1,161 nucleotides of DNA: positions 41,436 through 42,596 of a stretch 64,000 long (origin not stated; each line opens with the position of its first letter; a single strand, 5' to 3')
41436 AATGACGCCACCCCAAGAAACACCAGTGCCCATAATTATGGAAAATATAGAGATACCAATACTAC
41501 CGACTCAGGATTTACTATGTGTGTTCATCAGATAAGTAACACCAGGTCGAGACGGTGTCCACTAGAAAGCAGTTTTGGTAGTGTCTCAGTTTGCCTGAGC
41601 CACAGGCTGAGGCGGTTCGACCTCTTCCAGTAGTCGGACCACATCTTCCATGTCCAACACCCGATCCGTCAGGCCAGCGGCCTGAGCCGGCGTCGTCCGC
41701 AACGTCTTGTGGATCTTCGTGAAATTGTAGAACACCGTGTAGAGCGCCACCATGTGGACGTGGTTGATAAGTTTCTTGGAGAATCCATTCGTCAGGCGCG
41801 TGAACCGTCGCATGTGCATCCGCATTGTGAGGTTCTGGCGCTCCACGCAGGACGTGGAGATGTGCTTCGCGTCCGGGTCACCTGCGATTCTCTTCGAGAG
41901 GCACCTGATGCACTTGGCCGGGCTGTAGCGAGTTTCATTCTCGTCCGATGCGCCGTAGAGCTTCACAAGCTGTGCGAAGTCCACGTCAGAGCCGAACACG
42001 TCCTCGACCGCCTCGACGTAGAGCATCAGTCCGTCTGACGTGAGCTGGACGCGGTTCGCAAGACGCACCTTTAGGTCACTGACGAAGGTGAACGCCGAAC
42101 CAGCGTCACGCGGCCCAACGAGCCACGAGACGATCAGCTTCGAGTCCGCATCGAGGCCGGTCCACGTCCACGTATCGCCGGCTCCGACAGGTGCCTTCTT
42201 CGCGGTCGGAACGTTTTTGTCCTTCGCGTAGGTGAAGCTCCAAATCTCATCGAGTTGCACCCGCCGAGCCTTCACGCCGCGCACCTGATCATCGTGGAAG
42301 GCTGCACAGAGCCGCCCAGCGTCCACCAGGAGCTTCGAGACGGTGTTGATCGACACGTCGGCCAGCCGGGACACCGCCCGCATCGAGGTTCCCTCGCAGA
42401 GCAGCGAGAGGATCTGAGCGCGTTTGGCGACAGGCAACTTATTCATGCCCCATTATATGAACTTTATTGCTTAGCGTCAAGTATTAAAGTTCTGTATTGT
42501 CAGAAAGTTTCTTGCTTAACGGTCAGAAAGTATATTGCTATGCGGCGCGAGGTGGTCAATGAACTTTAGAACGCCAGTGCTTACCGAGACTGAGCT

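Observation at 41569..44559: IS1-family element of 2,975 bp that carries four passenger genes, with intact ends and a perfect 8-bp target duplication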

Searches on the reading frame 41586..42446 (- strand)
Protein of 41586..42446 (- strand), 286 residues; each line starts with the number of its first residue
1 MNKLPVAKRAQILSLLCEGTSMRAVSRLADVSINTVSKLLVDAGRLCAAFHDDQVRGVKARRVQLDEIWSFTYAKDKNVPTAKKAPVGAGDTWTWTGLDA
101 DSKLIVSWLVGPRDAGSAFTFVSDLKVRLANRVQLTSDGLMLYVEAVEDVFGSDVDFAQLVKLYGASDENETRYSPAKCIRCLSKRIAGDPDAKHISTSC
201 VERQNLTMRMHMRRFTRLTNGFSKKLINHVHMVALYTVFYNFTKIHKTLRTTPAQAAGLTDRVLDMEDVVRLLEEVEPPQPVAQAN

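Call 4: search_protein_families(library=pfam, proteins=[window:41586-42446:-], max_evalue=0.01)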
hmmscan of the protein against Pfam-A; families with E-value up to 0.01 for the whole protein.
window:41586-42446:- (286 aa): 4 families
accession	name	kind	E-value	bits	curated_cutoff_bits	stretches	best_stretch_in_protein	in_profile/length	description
PF03400.19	DDE_Tnp_IS1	-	3.5e-05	24.6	24.1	1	196-236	84-124/131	IS1 transposase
PF13936.12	HTH_38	-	0.00091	19.4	27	1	6-40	7-41/44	Helix-turn-helix domain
PF13542.12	HTH_Tnp_ISL3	-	0.0011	18.8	27.4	1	10-41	18-48/51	Helix-turn-helix domain of transposase family ISL3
PF13384.12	HTH_23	-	0.0089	16.3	24.6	0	6-39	4-37/50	Homeodomain-like domain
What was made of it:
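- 41586..42446 (-): Single-ORF IS1-family DDE transposase, 286 aa. It has an N-terminal HTH. Candidate catalytic residues are D66 (DEIWSF), D138 (TSDG) and E202 (ERQN). Pfam PF03400 scores 24.6 bits against a cutoff of 24.1 (call 4).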

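Call 5: search_protein_families(library=ncbifam, proteins=[window:41586-42446:-], max_evalue=0.01)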
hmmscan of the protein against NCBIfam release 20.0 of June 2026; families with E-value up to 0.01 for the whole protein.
window:41586-42446:- (286 aa): 2 families
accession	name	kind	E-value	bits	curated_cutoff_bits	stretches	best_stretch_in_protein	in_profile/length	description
NF033558.1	transpos_IS1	equivalog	5.5e-15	55.8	100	1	8-149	44-169/199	IS1 family transposase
NF033587.1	transpos_IS6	equivalog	0.0032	17.2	125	0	92-151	84-144/202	IS6 family transposase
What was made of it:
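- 41586..42446 (-): NCBIfam transpos_IS1 gives E=5.5e-15 (call 5).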

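Call 8: find_encoding_contigs(protein=window:41586-42446:-, flank=6000, max_places=10)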
Protein window:41586-42446:- (286 aa): no gene with exactly this product is on record in the collection.

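Call 10: find_homologous_proteins(query=window:41586-42446:-, max_evalue=0.00001)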
Query window:41586-42446:- (286 aa): 8000 proteins with E <= 0.00001 among 8000 candidates; the best 120 are listed.
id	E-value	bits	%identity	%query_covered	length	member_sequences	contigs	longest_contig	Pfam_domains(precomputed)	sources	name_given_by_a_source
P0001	5.1e-187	638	100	100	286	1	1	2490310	-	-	-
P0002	3.2e-163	560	88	100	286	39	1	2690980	PF03400.19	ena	-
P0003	4.5e-163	559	88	100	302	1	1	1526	PF03400.19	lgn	-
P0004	5.3e-163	559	87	100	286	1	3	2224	PF03400.19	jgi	jgi:IS1 family transposase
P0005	5.5e-163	559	87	100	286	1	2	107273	PF03400.19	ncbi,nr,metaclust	ncbi:MAG: transposase [Acidobacteria bacterium RIFCSPLOWO2_02_FULL_68_18]|nr:MAG: transposase [Acido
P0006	5.6e-163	559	87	100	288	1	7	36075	PF03400.19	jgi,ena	-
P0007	2.5e-162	557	87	100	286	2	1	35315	PF03400.19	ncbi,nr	ncbi:MAG: IS1 family transposase [Acidobacteria bacterium]|nr:IS1 family transposase [Acidobacteriot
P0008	2.7e-162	556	88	100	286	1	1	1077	PF03400.19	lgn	-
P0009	3.8e-162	556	87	100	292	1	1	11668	PF03400.19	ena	-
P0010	4.2e-162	556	87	100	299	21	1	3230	PF03400.19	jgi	jgi:IS1 family transposase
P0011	7.2e-162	555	86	100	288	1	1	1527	PF03400.19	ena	-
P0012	2.0e-161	554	87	100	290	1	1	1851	PF03400.19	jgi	jgi:IS1 family transposase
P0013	7.3e-161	552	87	100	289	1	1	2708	PF03400.19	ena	-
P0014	1.7e-160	551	86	100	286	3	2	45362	PF03400.19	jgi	jgi:IS1 family transposase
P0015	2.2e-160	550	86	100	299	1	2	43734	PF03400.19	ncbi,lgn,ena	-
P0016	3.6e-160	550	86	100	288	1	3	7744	PF03400.19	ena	-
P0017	4.6e-160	549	86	100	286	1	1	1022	PF03400.19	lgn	-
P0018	4.9e-160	549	87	100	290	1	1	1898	PF03400.19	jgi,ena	-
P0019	3.4e-159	546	85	100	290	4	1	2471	PF03400.19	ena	-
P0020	3.8e-159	546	86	100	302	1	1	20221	PF03400.19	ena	-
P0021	6.0e-158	542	85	100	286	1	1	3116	PF03400.19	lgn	-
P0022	9.3e-158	542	87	100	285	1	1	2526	PF03400.19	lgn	-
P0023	3.7e-157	540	84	100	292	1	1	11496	PF03400.19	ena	-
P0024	2.4e-155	534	84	100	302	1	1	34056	PF03400.19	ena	-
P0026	6.5e-154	529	84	100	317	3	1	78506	PF03400.19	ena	-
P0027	1.9e-152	524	82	100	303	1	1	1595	PF03400.19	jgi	jgi:IS1 family transposase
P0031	2.4e-151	521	88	93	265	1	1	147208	PF03400.19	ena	-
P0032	8.7e-151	519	88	93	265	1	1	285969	PF03400.19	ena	-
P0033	2.4e-150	517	88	93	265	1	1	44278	PF03400.19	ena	-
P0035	1.1e-149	515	80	100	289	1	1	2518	PF03400.19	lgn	-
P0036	3.5e-149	513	80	100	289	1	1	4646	PF03400.19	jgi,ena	-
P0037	4.7e-149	513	87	93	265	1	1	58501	PF03400.19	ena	-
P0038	1.1e-148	512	87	93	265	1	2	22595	PF03400.19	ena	-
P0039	2.9e-148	510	87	93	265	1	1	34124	PF03400.19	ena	-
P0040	3.3e-148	510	86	93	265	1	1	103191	PF03400.19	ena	-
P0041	3.4e-147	507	79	98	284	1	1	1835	PF03400.19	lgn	-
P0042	5.1e-147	506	85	93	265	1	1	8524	PF03400.19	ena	-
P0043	1.0e-146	505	86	93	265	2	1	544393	PF03400.19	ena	-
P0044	1.7e-146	505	79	100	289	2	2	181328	PF03400.19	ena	-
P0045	1.9e-146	505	80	98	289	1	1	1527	PF03400.19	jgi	jgi:IS1 family transposase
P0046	1.9e-146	504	86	93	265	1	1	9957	PF03400.19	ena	-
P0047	3.0e-146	504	79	100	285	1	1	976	PF03400.19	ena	-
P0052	2.9e-145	501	85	93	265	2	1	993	PF03400.19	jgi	jgi:IS1 family transposase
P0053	3.3e-145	500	78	100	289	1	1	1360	PF03400.19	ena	-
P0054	4.4e-145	500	76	100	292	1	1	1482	PF03400.19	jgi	jgi:IS1 family transposase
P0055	5.2e-145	500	85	93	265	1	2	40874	PF03400.19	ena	-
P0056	7.0e-145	499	79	100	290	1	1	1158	PF03400.19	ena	-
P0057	9.6e-145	499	78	100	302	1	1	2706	PF03400.19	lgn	-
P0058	1.2e-144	499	84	93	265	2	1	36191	PF03400.19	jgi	-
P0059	1.2e-144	499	84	93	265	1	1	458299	PF03400.19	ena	-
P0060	4.7e-144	497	85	93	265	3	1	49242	PF03400.19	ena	-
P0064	1.7e-143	495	77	100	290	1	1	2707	PF03400.19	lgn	-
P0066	2.1e-143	495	79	97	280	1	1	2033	PF03400.19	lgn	-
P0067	6.9e-143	493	76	100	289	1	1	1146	PF03400.19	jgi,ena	-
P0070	1.9e-142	491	80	95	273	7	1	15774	PF03400.19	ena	-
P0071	2.0e-142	491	79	97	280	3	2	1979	PF03400.19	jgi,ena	-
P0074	1.5e-141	488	77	100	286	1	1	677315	PF03400.19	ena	-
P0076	1.0e-140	486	77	100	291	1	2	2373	PF03400.19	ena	-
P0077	1.0e-140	486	77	98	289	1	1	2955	PF03400.19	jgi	jgi:IS1 family transposase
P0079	7.0e-140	483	77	97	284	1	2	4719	PF03400.19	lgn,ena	-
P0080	8.6e-140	483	78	100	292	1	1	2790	PF03400.19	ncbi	-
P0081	1.1e-139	482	77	100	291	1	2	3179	PF03400.19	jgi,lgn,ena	-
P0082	5.8e-139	480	76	100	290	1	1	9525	PF03400.19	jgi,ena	-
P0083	2.1e-138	478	75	100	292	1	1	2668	PF03400.19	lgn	-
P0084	3.5e-138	477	77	100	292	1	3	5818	PF03400.19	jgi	jgi:IS1 family transposase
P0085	1.6e-137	475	75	100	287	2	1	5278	PF03400.19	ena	-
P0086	1.7e-137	475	76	100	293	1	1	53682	PF03400.19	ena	-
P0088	2.1e-137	475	81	92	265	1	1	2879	PF03400.19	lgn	-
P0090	3.9e-137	474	77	97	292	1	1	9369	PF03400.19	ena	-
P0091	5.2e-137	474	76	100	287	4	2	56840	PF03400.19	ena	-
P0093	7.1e-137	473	74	98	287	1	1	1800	PF03400.19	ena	-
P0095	3.0e-136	471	76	95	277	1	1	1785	PF03400.19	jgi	jgi:IS1 family transposase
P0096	3.6e-136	471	76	97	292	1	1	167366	PF03400.19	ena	-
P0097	3.7e-136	471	75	100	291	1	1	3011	PF03400.19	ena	-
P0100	1.2e-135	469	75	100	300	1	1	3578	PF03400.19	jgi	jgi:IS1 family transposase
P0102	1.3e-135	469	74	100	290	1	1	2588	PF03400.19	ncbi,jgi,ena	jgi:IS1 family transposase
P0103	3.6e-135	468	74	100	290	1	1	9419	PF03400.19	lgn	-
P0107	1.8e-134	465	76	98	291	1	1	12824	PF03400.19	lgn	-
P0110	2.0e-133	462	73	100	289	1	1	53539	PF03400.19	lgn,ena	-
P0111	2.5e-133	462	79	93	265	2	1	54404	PF03400.19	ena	-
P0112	2.5e-133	461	74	100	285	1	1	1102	PF03400.19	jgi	-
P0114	3.7e-133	461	74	98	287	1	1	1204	PF03400.19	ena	-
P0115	6.5e-133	460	73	100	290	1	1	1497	PF03400.19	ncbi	-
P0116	2.0e-132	459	73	99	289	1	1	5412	PF03400.19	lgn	-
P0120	1.3e-131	456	73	100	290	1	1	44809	PF03400.19,PF13936.13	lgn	-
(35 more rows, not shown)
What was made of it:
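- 41586..42446 (-): More than 8,000 homologs were found, many named 'IS1 family transposase' by their source (call 10).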

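Call 11: find_encoding_contigs(protein=P0002, flank=5000, max_places=10)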
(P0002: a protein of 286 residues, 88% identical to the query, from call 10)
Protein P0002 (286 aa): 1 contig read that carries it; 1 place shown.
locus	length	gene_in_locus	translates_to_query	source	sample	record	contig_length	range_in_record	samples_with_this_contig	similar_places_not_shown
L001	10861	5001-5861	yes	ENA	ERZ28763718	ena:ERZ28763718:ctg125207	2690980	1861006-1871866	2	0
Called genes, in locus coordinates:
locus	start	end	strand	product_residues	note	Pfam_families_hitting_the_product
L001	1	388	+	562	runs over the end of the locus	PF00239:Resolvase, PF07508:Recombinase, PF13408:Zn_ribbon_recom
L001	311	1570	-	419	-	PF07508:Recombinase, PF13408:Zn_ribbon_recom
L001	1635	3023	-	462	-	PF05598:DUF772, PF01609:DDE_Tnp_1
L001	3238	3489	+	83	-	-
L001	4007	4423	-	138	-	-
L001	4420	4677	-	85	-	-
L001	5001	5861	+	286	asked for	PF03400:DDE_Tnp_IS1 (faint)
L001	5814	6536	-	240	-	-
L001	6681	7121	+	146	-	PF22522:DUF6998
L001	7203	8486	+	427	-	PF00872:Transposase_mut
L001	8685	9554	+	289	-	-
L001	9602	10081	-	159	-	PF13358:DDE_3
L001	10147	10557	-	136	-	PF13518:HTH_28, PF13551:HTH_29 (faint), PF13565:HTH_32 (weak)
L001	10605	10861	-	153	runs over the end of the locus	-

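Call 12: find_encoding_contigs(protein=P0005, flank=5000, max_places=6)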
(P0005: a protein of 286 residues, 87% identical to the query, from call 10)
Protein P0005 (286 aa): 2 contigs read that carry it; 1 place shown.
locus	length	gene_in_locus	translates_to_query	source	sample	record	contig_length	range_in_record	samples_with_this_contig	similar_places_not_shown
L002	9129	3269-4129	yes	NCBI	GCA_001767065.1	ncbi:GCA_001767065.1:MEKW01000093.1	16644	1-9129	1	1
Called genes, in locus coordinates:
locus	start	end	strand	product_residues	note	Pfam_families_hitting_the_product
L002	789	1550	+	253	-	PF01695:IstB_IS21, PF00308:Bac_DnaA (weak)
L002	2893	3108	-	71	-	-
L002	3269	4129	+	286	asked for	PF03400:DDE_Tnp_IS1 (faint)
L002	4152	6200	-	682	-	PF01011:PQQ, PF13360:PQQ_2 (weak)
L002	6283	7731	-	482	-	PF21783:YNCE (weak), PF22494:choice_anch_I (faint), PF02239:Cytochrom_D1, PF25174:Beta-prop_THOC3 (weak), PF10282:Lactonase (faint)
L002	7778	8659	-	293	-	-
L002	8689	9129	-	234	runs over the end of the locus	PF07883:Cupin_2 (faint)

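Call 14: find_related_loci(query=window:41586-42446:-, collection=genome_contigs, flank=7000)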
Query window:41586-42446:- (286 aa) in genome_contigs; peptide patterns used: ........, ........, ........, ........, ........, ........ (x = any residue, [..] = any of these).
599 stretches matched a pattern (row limit reached: there are more); 507 encode a relative of the query (tblastn E <= 1e-3); the best 80 are kept; 80 distinct loci.
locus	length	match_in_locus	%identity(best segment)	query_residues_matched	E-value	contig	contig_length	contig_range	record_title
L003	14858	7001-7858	87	1-286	1e-171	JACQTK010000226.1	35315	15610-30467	MAG: Acidobacteria bacterium isolate NC_groundwater_1409_Ag_S-0.65um_68_39 S_p65_S5_coassembly_k141_3788599, whole genom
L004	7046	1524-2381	85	1-286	2e-168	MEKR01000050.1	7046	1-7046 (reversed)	MAG: Acidobacteria bacterium RIFCSPLOWO2_02_FULL_61_28 rifcsplowo2_02_scaffold_19814, whole genome shotgun sequence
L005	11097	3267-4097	88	1-277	2e-167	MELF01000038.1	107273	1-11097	MAG: Acidobacteria bacterium RIFCSPLOWO2_12_FULL_68_19 rifcsplowo2_12_scaffold_612, whole genome shotgun sequence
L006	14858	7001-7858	86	1-286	5e-160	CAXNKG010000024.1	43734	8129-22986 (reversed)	MAG: Vicinamibacterales bacterium isolate TH-11nov19-51 genome assembly, contig: TH-11nov19-C1870, whole genome shotgun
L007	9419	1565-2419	75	1-285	2e-138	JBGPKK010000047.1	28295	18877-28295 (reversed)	MAG: Vicinamibacteria bacterium isolate OBJ_0618_7090110_288 k141_4783699_length_28295_cov_20.3638, whole genome shotgun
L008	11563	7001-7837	71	1-278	1e-135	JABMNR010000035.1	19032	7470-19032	MAG: Alphaproteobacteria bacterium isolate bin.590 k141_1184471, whole genome shotgun sequence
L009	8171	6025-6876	70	1-281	1e-134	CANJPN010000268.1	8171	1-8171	MAG: Bradyrhizobiaceae bacterium isolate RH-23may17-403 genome assembly, contig: RH-23may17-C72634, whole genome shotgun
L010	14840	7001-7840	70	1-280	2e-134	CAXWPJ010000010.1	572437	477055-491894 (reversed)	MAG: Terriglobia bacterium isolate 1b16e62b-751d-475c-a58a-de564b65d07b genome assembly, contig: contig_10, whole genome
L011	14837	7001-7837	70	1-278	2e-133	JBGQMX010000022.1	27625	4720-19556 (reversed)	MAG: Methyloceanibacter sp. isolate OBJ2_061818_130_8 k141_560832_length_27625_cov_12.8243, whole genome shotgun sequenc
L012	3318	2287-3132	67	1-281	2e-136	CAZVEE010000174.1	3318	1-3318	MAG TPA_asm: uncultured Alphaproteobacteria bacterium isolate SRP128890_co1_66 genome assembly, contig: NODE_38440_lengt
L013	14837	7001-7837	69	1-278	7e-132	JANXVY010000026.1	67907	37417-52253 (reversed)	MAG: Hyphomicrobium sp. isolate GL140_1_metabat_265 GL140_1_k141_17385, whole genome shotgun sequence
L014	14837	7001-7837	69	1-278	3e-131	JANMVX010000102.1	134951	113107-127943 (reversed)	MAG: Hyphomicrobiaceae bacterium isolate OTE_88_metabat_455_sub OTE_88_k141_2329872, whole genome shotgun sequence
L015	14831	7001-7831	69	1-277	2e-131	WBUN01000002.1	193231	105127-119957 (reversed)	MAG: Hyphomicrobiaceae bacterium isolate SB17 contig_44, whole genome shotgun sequence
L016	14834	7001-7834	69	1-278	3e-130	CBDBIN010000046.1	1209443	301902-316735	MAG: Terriglobia bacterium isolate d1c3b3d4-6a15-40f0-a509-e9ece1a5a339 genome assembly, contig: contig_46, whole genome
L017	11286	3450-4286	69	1-278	1e-128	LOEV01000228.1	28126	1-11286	MAG: Alphaproteobacteria bacterium BRH_c36 BRHa_1007031, whole genome shotgun sequence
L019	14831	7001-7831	68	1-277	8e-128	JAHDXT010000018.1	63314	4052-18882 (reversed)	MAG: Hyphomicrobiaceae bacterium isolate PRO8 NODE_1093_length_63314_cov_18.940404, whole genome shotgun sequence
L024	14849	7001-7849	68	1-281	4e-127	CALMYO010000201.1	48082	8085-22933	MAG TPA_asm: uncultured Rhodobacteraceae bacterium isolate SRR2107183_bin.57_CONCOCT_v1.1_MAG genome assembly, contig: E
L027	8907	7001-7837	67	1-279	2e-126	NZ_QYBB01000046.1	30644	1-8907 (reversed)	Lichenibacterium minor strain RmlP026 NODE_46_length_30644_cov_88.3106, whole genome shotgun sequence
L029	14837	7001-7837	66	1-278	3e-124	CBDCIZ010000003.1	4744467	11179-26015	MAG: Aurantimonas sp. isolate f1a5509b-ab9e-4721-b3eb-fae0d5e8db28 genome assembly, contig: contig_3, whole genome shotg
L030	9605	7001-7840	66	1-281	3e-124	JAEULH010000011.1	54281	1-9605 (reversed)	MAG: Rhodospirillales bacterium isolate new MAG-116 k141_3067129, whole genome shotgun sequence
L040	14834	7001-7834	65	1-277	9e-123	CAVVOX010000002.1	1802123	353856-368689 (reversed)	MAG: uncultured Alphaproteobacteria bacterium isolate MFD05684.bin.1.74 genome assembly, contig: contig_27718, whole gen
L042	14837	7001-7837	66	1-278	8e-123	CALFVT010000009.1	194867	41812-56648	MAG: uncultured Caulobacterales bacterium isolate H1_Bin_MAXBIN__052_1 genome assembly, contig: c_000000735724, whole ge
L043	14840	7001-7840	65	1-281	4e-123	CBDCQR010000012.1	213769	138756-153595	MAG: Alphaproteobacteria bacterium isolate 0c7eebbd-8401-49bd-bf8d-b91b5e99145f genome assembly, contig: contig_12, whol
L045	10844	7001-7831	64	1-277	1e-122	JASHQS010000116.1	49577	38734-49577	MAG: Xanthobacteraceae bacterium isolate JOPF081 JOPF_N07C_contig_127669, whole genome shotgun sequence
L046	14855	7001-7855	64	1-283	1e-122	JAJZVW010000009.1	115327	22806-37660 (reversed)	MAG: Proteobacteria bacterium isolate SKS5.bin75 NODE_227_length_115327_cov_4.257396, whole genome shotgun sequence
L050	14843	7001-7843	65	1-280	5e-122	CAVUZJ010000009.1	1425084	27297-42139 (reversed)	MAG: uncultured proteobacterium isolate MFD05512.bin.1.28 genome assembly, contig: contig_25210, whole genome shotgun se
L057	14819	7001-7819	68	1-273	1e-121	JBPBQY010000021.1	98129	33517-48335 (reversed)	MAG: Janthinobacterium lividum isolate 3300037004_metabat.3 3300037004_metabat.3_Ga0393332_0000026, whole genome shotgun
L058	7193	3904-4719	66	1-272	1e-121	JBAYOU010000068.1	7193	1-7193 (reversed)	MAG: Parvibaculum sp. isolate SO_2016_LW2_121 scaffold23439_LW138R_2016, whole genome shotgun sequence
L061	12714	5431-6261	64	1-277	4e-121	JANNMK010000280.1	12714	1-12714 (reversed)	MAG: Sphingomonas sp. isolate SOY_35_metabat.67 SOY_35_k141_4358466, whole genome shotgun sequence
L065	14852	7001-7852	65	1-281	6e-120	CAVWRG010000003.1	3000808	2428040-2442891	MAG: uncultured Acidobacteriota bacterium isolate MFD04967.bin.1.58 genome assembly, contig: contig_7043, whole genome s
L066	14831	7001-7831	65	1-277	5e-120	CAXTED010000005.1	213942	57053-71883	MAG TPA_asm: uncultured Sphingomicrobium sp. isolate private_T1887_metawrap_bin.4 genome assembly, contig: private_T1887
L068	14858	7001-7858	63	1-285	9e-120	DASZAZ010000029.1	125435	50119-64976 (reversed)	MAG TPA_asm: Microvirga sp. isolate SMAG_U6401 k141_4303, whole genome shotgun sequence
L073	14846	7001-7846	62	1-281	2e-118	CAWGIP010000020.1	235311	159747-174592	MAG: uncultured proteobacterium isolate MFD09603.bin.3.46 genome assembly, contig: contig_44881, whole genome shotgun se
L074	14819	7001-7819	63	1-272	3e-118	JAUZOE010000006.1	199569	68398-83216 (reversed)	MAG: Bacteroidota bacterium isolate bin50(3d) KIDBMPAE_6, whole genome shotgun sequence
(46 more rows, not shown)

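Call 21: search_protein_families(library=pfam, proteins=[L019:5709-6983:-, L061:3384-3878:-, L061:3894-5024:-, L061:5027-5320:-, L045:5858-6952:+, L045:5225-5851:+, L042:5130-5777:+, L066:5894-6946:+, L030:6321-6878:-, L030:5487-5903:-], max_evalue=0.01)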
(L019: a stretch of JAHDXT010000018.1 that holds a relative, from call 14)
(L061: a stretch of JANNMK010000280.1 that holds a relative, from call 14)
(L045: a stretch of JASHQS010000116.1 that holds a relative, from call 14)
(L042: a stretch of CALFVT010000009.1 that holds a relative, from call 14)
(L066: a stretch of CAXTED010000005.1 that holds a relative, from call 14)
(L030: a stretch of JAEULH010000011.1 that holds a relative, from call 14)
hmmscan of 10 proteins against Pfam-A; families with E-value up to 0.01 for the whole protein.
L019:5709-6983:- (424 aa): 6 families
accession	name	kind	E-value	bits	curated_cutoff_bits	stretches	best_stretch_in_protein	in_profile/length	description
PF13310.11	Virulence_RhuM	-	6.1e-62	209.6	33.7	1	150-385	15-248/252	Virulence protein RhuM family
PF08279.18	HTH_11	-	0.00065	20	25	1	103-142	11-50/55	HTH domain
PF13412.12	HTH_24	-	0.0027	17.7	21.9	0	109-130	18-39/48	Winged helix-turn-helix DNA-binding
PF13545.12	HTH_Crp_2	-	0.0047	17.3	27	1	109-133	23-47/70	Crp-like helix-turn-helix domain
PF04545.22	Sigma70_r4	-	0.0048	16.8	24.1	0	99-133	14-45/50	Sigma-70, region 4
PF12802.13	MarR_2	-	0.008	16.8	27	0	105-131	18-43/61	MarR family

L061:3384-3878:- (164 aa): 0 families

L061:3894-5024:- (377 aa): 4 families
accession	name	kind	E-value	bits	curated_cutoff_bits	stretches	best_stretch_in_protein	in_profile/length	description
PF01381.28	HTH_3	-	3.7e-06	27.3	23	1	16-69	1-54/55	Helix-turn-helix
PF06114.19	Peptidase_M78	-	4.5e-05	23.7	22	1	223-333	15-116/123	IrrE N-terminal-like domain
PF13443.12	HTH_26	-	0.00015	22.4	22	0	17-65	3-52/63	Cro/C1-type HTH DNA-binding domain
PF13744.12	HTH_37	-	0.00091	19.4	27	1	14-48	21-55/80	Helix-turn-helix domain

L061:5027-5320:- (98 aa): 2 families
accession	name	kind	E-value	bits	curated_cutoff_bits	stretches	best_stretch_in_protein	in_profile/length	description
PF05015.19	HigB-like_toxin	-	2.8e-09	37.8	27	1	6-82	4-80/91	RelE-like toxin of type II toxin-antitoxin system HigB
PF24732.2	ParE_like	-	0.0014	19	24.4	1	48-84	18-53/67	ParE-like toxin domain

L045:5858-6952:+ (365 aa): 5 families
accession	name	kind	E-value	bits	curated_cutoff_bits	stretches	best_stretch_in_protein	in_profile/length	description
PF06114.19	Peptidase_M78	-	1.4e-24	86.7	22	1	151-267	4-122/123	IrrE N-terminal-like domain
PF01381.28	HTH_3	-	1.5e-10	41.4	23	1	10-59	4-53/55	Helix-turn-helix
PF13560.12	HTH_31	-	3.3e-05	24.6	27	1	6-59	5-59/64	Helix-turn-helix domain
PF12844.13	HTH_19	-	0.0028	18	30.2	0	7-57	4-54/64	Helix-turn-helix domain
PF13443.12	HTH_26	-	0.0062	17.2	22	0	7-54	2-50/63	Cro/C1-type HTH DNA-binding domain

L045:5225-5851:+ (209 aa): 0 families

L042:5130-5777:+ (216 aa): 0 families

L066:5894-6946:+ (351 aa): 1 family
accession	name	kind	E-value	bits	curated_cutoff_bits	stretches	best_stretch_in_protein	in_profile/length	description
PF01972.22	SDH_protease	-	1.1e-05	25.1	31.3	1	56-125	92-161/286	ClpP-like SDH-type serine proteinase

L030:6321-6878:- (186 aa): 0 families

L030:5487-5903:- (139 aa): 1 family
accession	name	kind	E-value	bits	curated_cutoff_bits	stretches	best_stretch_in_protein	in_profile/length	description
PF22091.2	DUF6941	-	1.1e-05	26.2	27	1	9-108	2-112/125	Family of unknown function (DUF6941)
